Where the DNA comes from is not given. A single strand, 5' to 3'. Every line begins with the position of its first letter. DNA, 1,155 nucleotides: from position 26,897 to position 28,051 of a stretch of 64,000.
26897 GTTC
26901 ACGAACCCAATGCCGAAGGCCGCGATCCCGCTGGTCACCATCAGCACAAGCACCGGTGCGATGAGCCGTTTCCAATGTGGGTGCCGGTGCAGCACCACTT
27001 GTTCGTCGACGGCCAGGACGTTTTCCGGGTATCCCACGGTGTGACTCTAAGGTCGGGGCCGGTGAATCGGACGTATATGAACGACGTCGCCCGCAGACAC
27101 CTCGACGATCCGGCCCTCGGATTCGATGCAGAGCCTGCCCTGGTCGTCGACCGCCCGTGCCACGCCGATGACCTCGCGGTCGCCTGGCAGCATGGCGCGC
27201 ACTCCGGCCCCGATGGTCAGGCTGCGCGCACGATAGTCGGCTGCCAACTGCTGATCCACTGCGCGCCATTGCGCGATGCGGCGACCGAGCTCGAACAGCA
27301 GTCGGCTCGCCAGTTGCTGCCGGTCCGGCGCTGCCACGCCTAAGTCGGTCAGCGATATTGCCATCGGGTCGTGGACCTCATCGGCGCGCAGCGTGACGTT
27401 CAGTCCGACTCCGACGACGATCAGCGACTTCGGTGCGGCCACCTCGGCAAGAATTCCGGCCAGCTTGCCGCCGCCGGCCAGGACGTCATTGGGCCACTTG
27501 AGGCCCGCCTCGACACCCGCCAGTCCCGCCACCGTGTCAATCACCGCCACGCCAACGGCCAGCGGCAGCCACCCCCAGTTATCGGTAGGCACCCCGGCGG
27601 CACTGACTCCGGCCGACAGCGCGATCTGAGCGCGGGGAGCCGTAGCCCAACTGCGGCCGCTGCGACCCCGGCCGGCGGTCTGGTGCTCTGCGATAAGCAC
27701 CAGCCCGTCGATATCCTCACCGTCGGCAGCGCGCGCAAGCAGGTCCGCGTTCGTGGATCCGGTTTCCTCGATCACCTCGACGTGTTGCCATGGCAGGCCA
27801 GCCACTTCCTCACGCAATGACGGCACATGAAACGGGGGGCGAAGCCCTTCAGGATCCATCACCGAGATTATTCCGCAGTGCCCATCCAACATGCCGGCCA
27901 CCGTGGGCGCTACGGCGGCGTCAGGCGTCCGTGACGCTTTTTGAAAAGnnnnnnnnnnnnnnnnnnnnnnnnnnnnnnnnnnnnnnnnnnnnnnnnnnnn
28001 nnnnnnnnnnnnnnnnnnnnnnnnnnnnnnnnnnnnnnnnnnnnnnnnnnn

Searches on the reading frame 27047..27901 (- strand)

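Call 28: search_protein_families(library=pfam, proteins=[window:27047-27901:-], max_evalue=0.1)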
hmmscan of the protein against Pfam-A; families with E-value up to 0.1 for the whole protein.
window:27047-27901:- (284 aa): 2 families
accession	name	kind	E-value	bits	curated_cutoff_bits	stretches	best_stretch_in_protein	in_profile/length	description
PF03099.24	BPL_LplA_LipB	-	1.2e-11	45.1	21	1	65-168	23-133/133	Biotin/lipoate A/B protein ligase family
PF02237.23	BPL_C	-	3.9e-09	36.7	21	1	229-275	1-47/48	Biotin protein ligase C terminal domain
